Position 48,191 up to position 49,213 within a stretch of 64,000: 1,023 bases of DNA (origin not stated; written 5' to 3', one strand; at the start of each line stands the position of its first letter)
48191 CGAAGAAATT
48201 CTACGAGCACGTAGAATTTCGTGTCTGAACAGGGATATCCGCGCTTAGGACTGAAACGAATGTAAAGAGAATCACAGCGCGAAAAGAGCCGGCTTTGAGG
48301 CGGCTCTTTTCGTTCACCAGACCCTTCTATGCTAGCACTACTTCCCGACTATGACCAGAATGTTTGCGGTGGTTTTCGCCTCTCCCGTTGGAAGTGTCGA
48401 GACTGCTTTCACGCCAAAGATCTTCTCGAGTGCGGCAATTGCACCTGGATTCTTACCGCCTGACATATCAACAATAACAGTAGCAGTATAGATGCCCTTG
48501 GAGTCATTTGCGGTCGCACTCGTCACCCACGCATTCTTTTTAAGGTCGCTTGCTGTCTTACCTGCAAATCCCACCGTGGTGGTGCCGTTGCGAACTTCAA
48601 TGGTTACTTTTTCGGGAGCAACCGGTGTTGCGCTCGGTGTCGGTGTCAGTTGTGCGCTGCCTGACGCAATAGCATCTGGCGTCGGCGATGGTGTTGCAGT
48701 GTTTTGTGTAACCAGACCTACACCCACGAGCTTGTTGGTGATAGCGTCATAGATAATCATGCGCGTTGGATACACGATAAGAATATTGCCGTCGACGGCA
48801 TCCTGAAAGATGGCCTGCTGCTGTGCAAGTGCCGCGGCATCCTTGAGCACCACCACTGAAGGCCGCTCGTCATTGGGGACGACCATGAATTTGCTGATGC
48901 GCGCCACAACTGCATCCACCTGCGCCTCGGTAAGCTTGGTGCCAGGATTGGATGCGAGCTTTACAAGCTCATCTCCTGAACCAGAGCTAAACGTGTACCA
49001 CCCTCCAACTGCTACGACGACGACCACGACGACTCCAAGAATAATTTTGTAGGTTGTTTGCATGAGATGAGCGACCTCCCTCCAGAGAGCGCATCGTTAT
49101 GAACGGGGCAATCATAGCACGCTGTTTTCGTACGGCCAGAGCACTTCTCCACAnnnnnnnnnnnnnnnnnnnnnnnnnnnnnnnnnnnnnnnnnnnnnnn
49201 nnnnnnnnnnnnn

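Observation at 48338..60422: A three-member paralog family of small membrane-anchored proteins punctuates the surface-protein operons.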

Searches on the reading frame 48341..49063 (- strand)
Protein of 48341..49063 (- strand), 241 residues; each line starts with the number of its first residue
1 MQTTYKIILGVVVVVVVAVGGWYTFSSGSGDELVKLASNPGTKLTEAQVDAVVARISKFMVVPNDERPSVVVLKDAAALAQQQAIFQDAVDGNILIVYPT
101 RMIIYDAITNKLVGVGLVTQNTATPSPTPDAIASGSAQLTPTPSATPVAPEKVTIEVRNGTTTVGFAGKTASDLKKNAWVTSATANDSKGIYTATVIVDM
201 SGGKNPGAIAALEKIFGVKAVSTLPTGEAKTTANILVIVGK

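Call 8: search_protein_families(library=pfam, proteins=[window:48341-49063:-], max_evalue=1)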
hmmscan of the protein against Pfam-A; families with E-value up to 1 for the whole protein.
window:48341-49063:- (241 aa): 2 families
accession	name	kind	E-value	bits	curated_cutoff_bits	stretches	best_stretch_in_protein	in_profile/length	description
PF13399.11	LytR_C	-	2.1e-08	35.4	22.2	1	153-241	2-84/86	LytR cell envelope-related transcriptional attenuator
PF13624.11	SurA_N_3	-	0.017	15.4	27.2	1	4-62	13-67/162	SurA-like N-terminal domain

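Call 42: search_protein_families(library=ncbifam, proteins=[window:48341-49063:-], max_evalue=0.1)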
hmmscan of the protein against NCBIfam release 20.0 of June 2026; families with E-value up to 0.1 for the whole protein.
window:48341-49063:- (241 aa): 1 family
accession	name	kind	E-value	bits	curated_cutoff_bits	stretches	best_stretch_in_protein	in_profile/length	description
NF035953.1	integrity_Cei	equivalog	0.0043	16.8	150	1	144-194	72-122/212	envelope integrity protein Cei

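Call 54: search_protein_families(library=phrogs, proteins=[window:48341-49063:-], max_evalue=0.01)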
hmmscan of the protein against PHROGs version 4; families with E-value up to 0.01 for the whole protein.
window:48341-49063:- (241 aa): 0 families

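Call 77: find_homologous_proteins(query=window:48341-49063:-, max_evalue=0.001)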
Query window:48341-49063:- (241 aa): 63 proteins with E <= 0.001 among 6584 candidates.
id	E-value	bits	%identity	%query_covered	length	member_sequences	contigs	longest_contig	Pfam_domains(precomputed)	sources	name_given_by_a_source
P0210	1.7e-141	487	98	100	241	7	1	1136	PF13399.12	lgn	-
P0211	2.8e-103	362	75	100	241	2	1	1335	PF13399.12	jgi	jgi:LytR cell envelope-related transcriptional attenuator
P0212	1.5e-102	360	71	100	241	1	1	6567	PF13399.12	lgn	-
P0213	5.0e-102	358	71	100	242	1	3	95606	PF13399.12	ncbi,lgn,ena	-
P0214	5.6e-102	358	72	100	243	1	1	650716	PF13399.12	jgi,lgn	jgi:uncharacterized protein (UPF0333 family)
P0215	4.3e-98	345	70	100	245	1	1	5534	PF13399.12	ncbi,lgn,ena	-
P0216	3.8e-97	342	70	100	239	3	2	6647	PF13399.12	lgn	-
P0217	5.3e-97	342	70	100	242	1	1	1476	PF13399.12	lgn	-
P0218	8.5e-96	338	68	100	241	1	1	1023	PF13399.12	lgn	-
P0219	8.7e-96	338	70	91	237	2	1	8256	PF13399.12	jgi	-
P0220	5.8e-95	335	70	91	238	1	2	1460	PF13399.12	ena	-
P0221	3.1e-93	329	71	97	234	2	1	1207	PF13399.12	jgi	jgi:hypothetical protein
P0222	9.4e-91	321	63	100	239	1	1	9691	PF13399.12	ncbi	-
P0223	5.3e-90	319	64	100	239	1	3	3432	PF13399.12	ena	-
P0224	6.3e-90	318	64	100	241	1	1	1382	PF13399.12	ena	-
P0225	1.4e-89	317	67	100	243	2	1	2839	PF13399.12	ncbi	-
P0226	1.5e-88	314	63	100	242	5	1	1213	PF13399.12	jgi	-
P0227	2.9e-88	313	63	100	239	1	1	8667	PF13399.12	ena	-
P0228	5.0e-88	312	64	100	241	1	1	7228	PF13399.12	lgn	-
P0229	5.7e-88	312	67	100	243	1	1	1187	PF13399.12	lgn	-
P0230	4.2e-87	309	64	100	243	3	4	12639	PF13399.12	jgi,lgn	jgi:hypothetical protein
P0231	6.3e-87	309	66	100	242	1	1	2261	PF13399.12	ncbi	-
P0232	2.8e-86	306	61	100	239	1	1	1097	PF13399.12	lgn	-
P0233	4.0e-86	306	62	100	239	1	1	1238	PF13399.12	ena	-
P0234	6.8e-86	305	61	100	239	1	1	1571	PF13399.12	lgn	-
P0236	1.2e-81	291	60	100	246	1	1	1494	PF13399.12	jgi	jgi:hypothetical protein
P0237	3.5e-79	283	60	100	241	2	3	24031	PF13399.12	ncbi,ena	-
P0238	4.2e-79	283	57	100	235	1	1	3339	PF13399.12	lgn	-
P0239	5.6e-79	283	59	100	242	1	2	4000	PF13399.12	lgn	-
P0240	1.3e-78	281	62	99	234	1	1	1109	PF13399.12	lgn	-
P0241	5.2e-78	279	62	98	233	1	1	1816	PF13399.12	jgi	jgi:hypothetical protein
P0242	2.2e-76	274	60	98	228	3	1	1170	PF13399.12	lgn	-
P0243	2.8e-76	274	60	93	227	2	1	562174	PF13399.12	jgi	jgi:hypothetical protein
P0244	3.8e-75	270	60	91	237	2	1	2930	PF13399.12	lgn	-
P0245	1.3e-74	268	53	100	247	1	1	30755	PF13399.12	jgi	jgi:LytR cell envelope-related transcriptional attenuator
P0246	1.2e-73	265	57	100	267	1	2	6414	PF13399.12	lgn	-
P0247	3.5e-73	264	58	95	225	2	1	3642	PF13399.12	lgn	-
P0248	7.6e-73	263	56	91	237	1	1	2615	PF13399.12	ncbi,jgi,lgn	jgi:hypothetical protein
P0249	1.4e-72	262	57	91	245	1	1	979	PF13399.12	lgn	-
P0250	1.9e-72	261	54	100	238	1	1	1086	PF13399.12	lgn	-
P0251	7.5e-71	256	57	91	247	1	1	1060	PF13399.12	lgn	-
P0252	7.9e-69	249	53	92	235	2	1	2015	PF13399.12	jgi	-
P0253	3.5e-68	247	63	79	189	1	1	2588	PF13399.12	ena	-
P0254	1.1e-67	246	53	100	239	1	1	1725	PF13399.12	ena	-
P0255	2.7e-67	244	53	98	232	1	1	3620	PF13399.12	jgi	jgi:hypothetical protein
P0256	1.1e-66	242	52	100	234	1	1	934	PF13399.12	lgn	-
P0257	1.9e-63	232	50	100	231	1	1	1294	PF13399.12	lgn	-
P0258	4.8e-63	231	53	100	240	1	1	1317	PF13399.12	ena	-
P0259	4.3e-62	227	51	100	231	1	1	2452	PF13399.12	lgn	-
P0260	5.7e-62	227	57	84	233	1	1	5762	PF13399.12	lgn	-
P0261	3.2e-59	218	52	97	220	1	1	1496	PF13399.12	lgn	-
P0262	2.8e-58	215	50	97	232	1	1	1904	PF13399.12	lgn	-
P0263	5.6e-58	214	49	100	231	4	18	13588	PF13399.12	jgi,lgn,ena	-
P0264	1.9e-57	212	53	99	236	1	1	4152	PF13399.12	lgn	-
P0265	2.2e-22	98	31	98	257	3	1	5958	PF13399.12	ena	-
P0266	6.5e-22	96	33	99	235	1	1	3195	PF13399.12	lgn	-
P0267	1.0e-17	82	34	85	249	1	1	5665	PF13399.12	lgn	-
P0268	6.4e-15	73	34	81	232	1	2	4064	PF13399.12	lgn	-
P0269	2.2e-12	65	32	81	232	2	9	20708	PF13399.12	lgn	-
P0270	8.6e-12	63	32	80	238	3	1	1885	PF13399.12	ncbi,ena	ncbi:MAG: LytR C-terminal domain-containing protein [Patescibacteria group bacterium]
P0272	1.0e-4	40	27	91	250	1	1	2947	PF13399.12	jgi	jgi:hypothetical protein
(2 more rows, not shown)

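Call 78: find_encoding_contigs(protein=P0214, flank=10000, max_places=1)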
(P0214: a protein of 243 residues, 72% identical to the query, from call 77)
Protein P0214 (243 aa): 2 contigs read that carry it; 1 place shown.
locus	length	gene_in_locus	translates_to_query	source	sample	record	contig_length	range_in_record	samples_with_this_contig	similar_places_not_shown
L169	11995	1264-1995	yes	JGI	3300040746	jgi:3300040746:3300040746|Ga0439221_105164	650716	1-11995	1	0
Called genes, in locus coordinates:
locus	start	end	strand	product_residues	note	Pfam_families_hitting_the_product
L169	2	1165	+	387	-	?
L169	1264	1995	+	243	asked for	PF13399:LytR_C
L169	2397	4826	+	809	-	PF00133:tRNA-synt_1, PF09334:tRNA-synt_1g, PF13603:tRNA-synt_1_2, PF00133:tRNA-synt_1, PF08264:Anticodon_1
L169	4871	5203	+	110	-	PF13083:KH_KhpA-B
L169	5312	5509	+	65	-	-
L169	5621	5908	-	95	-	-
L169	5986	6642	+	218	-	PF01746:tRNA_m1G_MT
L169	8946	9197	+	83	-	-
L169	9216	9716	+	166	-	-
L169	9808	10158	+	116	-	-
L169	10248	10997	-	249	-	PF04402:SIMPL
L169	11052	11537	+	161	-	PF00588:SpoU_methylase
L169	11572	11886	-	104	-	-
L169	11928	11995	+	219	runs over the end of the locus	PF01351:RNase_HII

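Call 79: find_encoding_contigs(protein=P0243, flank=10000, max_places=1)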
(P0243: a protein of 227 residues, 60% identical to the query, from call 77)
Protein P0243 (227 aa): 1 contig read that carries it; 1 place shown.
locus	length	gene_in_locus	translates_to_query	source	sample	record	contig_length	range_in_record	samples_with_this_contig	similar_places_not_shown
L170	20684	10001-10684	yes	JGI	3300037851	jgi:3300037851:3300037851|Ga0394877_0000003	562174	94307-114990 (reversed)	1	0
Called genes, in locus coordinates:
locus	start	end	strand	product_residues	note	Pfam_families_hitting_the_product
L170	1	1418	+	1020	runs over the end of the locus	PF13715:CarbopepD_reg_2 (faint), PF13620:CarboxypepD_reg (weak)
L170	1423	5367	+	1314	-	PF01731:Arylesterase (faint), PF08450:SGL (faint), PF10282:Lactonase (faint), PF17170:DUF5128 (faint), PF01436:NHL (weak)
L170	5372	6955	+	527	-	PF01676:Metalloenzyme, PF06415:iPGM_N, PF00884:Sulfatase (faint), PF01663:Phosphodiest (faint)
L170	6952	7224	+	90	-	-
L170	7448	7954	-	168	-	-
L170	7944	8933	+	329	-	PF11974:bMG3 (faint), PF13620:CarboxypepD_reg (faint), PF17210:SdrD_B (faint)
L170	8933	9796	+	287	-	-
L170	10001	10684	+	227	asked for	PF13399:LytR_C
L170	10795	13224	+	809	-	PF00133:tRNA-synt_1, PF09334:tRNA-synt_1g, PF13603:tRNA-synt_1_2, PF00133:tRNA-synt_1, PF08264:Anticodon_1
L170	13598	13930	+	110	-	PF13083:KH_KhpA-B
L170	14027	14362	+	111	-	-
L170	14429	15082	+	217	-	PF01746:tRNA_m1G_MT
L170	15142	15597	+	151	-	-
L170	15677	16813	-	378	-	-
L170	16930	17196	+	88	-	-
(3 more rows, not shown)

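Call 80: find_encoding_contigs(protein=P0245, flank=10000, max_places=1)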
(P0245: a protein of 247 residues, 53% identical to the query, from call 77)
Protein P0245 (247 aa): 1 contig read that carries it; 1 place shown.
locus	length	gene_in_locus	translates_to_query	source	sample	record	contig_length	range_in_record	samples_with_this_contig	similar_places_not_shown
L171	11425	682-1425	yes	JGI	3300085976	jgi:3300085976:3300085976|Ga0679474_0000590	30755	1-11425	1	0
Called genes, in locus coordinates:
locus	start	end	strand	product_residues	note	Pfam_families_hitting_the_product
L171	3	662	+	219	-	?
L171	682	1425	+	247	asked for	PF13399:LytR_C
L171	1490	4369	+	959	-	PF00133:tRNA-synt_1, PF09334:tRNA-synt_1g, PF13603:tRNA-synt_1_2, PF00293:NUDIX, PF00133:tRNA-synt_1, PF09334:tRNA-synt_1g (weak), PF08264:Anticodon_1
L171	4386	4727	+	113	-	PF13083:KH_KhpA-B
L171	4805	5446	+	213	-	PF01746:tRNA_m1G_MT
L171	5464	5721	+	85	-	-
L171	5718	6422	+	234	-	-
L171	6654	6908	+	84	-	-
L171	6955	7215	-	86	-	-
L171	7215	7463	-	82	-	-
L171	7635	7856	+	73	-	-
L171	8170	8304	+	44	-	-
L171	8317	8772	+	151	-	PF00961:LAGLIDADG_1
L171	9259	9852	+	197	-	-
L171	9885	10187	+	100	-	-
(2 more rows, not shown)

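Call 88: predict_structure(alignment_id=A7)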
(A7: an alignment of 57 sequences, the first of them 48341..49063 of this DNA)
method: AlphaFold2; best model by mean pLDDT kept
length: 241 residues; sequences in the alignment: 57
mean_pLDDT: 73.6   pTM: 0.40
mean pLDDT of the five models: 73.6, 73.1, 71.6, 70.6, 69.1
residues with pLDDT >= 90: 34; 70-90: 131; 50-70: 45; < 50: 31
segments of 3 or more residues with pLDDT < 50: 26-30, 121-146
pLDDT, mean of each block of 10 residues (from residue 1): 68 73 50 61 67 70 70 77 77 78 77 70 39 34 53 92 89 90 89 91 86 89 86 91 83
secondary structure, 60 per line:
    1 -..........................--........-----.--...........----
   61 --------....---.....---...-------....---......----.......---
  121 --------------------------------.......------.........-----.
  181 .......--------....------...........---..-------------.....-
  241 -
elements in order: H2-27 H30-37 H46-56 E69-72 H76-80 E94-97 E101-106 E111-117 E153-159 H166-174 E180-187 E196-199 H206-216 E235-239

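Call 91: fold_search(model_id=the predicted structure, library=pdb)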
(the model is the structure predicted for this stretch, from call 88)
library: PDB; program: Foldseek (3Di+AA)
matches with E <= 10: 410; with E <= 0.001: 1
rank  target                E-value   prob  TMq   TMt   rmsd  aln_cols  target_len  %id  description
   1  2m5y_MODEL_1_A        5.5e-04  1.00  0.26  0.46  21.8       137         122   19  Solution Structure of the C-terminal domain of RV0431 (released 2014-02-26)
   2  6q10                  7.7e-03  1.00  0.29  0.46   3.8       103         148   16  Crystal structure of the soluble domain (residues 71-217) of a conserved hypothetical secreted protein (Rv2700 ortholog) (released 2019-08-14)
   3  3lv0_B                2.4e-01  0.07  0.15  0.14  15.3       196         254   11  Crystal structure of extragenic suppressor protein suhB from Bartonella henselae, native (released 2010-03-02)
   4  3lv0_A                2.6e-01  0.06  0.14  0.14  15.5       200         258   12  Crystal structure of extragenic suppressor protein suhB from Bartonella henselae, native (released 2010-03-02)
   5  1rtg                  5.5e-01  0.63  0.17  0.20   2.5        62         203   13  C-TERMINAL DOMAIN (HAEMOPEXIN-LIKE DOMAIN) OF HUMAN MATRIX METALLOPROTEINASE-2 (released 1996-06-10)
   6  8z9m_D                7.6e-01  0.38  0.11  0.03   2.7        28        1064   32  Cryo-EM structure of dimeric WDR11-FAM91A1 complex (released 2024-08-14)
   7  8tee_B                7.6e-01  0.15  0.14  0.09  10.0        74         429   12  Crystal structure of Kindlin2 in complex with K794Q mutated beta1 integrin (released 2024-07-03)
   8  8fdt_B                9.1e-01  0.23  0.17  0.13   6.3        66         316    6  Engineered human dynein motor domain in the microtubule-unbound state with LIS1 complex in the buffer containing ATP-V (released 2023-06-21)
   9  1ksi_A                9.1e-01  0.04  0.11  0.05  14.4       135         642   11  CRYSTAL STRUCTURE OF A EUKARYOTIC (PEA SEEDLING) COPPER-CONTAINING AMINE OXIDASE AT 2.2A RESOLUTION (released 1997-12-24)
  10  8z9m_B                9.7e-01  0.33  0.11  0.03   2.7        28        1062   32  Cryo-EM structure of dimeric WDR11-FAM91A1 complex (released 2024-08-14)
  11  8wip_A                1.0e+00  0.02  0.09  0.09  14.1       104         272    9  Crystal Structure of Pseudomonas aeruginosa SuhB in its apo form. (released 2024-10-02)
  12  5xq1_A                1.1e+00  0.12  0.14  0.08  10.4        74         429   11  Structural basis of kindlin-mediated integrin recognition and activation (released 2017-07-26)
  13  2pcr_C                1.1e+00  0.04  0.14  0.14  14.1       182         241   10  Crystal structure of Myo-inositol-1(or 4)-monophosphatase (aq_1983) from Aquifex Aeolicus VF5 (released 2007-10-02)
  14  1fbl                  1.2e+00  0.35  0.12  0.08   2.2        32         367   19  STRUCTURE OF FULL-LENGTH PORCINE SYNOVIAL COLLAGENASE (MMP1) REVEALS A C-TERMINAL DOMAIN CONTAINING A CALCIUM-LINKED, FO (released 1996-01-29)
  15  1mk9_B                1.2e+00  0.12  0.15  0.18   8.4        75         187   11  CRYSTAL STRUCTURE OF AN INTEGRIN BETA3-TALIN CHIMERA (released 2003-01-28)
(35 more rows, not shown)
